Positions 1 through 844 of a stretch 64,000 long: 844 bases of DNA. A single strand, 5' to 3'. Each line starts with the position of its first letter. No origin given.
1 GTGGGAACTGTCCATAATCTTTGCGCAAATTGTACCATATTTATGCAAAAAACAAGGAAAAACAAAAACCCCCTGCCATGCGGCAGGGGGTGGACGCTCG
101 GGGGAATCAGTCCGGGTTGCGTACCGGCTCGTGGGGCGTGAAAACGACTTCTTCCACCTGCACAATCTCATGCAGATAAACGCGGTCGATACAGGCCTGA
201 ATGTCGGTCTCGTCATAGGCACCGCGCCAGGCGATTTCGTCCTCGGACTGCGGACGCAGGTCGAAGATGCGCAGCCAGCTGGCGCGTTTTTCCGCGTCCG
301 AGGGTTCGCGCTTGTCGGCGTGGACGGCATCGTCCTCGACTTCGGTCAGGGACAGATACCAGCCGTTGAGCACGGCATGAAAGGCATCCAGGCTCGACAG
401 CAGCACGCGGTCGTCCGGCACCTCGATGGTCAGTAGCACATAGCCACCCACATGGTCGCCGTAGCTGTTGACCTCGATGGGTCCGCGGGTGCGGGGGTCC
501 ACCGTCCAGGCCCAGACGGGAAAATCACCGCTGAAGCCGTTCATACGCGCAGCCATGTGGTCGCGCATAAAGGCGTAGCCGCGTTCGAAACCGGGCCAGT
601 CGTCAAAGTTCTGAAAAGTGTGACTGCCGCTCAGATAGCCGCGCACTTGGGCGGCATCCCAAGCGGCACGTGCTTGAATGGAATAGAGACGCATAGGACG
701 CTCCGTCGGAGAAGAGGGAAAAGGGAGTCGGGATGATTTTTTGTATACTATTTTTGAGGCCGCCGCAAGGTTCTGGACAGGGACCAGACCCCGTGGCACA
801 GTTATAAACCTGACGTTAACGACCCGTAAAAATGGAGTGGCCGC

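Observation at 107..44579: Dispersed family of one- or two-gene inserts sharing codon bias, promoter type, pyrimidine-rich leader and private terminators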

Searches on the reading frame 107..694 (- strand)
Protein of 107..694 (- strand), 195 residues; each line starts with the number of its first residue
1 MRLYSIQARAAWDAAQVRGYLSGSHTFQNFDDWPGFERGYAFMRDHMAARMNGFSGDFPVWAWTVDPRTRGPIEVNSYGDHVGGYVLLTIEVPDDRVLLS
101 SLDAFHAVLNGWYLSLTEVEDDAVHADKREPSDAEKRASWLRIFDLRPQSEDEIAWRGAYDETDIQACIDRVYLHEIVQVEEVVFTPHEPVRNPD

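Call 7: search_protein_families(library=pfam, proteins=[window:107-694:-], max_evalue=0.01)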
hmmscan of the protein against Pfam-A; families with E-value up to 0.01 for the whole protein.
window:107-694:- (195 aa): 1 family
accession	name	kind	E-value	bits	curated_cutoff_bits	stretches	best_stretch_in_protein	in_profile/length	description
PF12952.12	DUF3841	-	1.2e-14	54.9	27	1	2-154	1-146/178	Domain of unknown function (DUF3841)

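Call 24: search_protein_families(library=phrogs, proteins=[window:107-694:-], max_evalue=0.01)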
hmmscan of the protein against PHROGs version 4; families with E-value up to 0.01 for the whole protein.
window:107-694:- (195 aa): 0 families
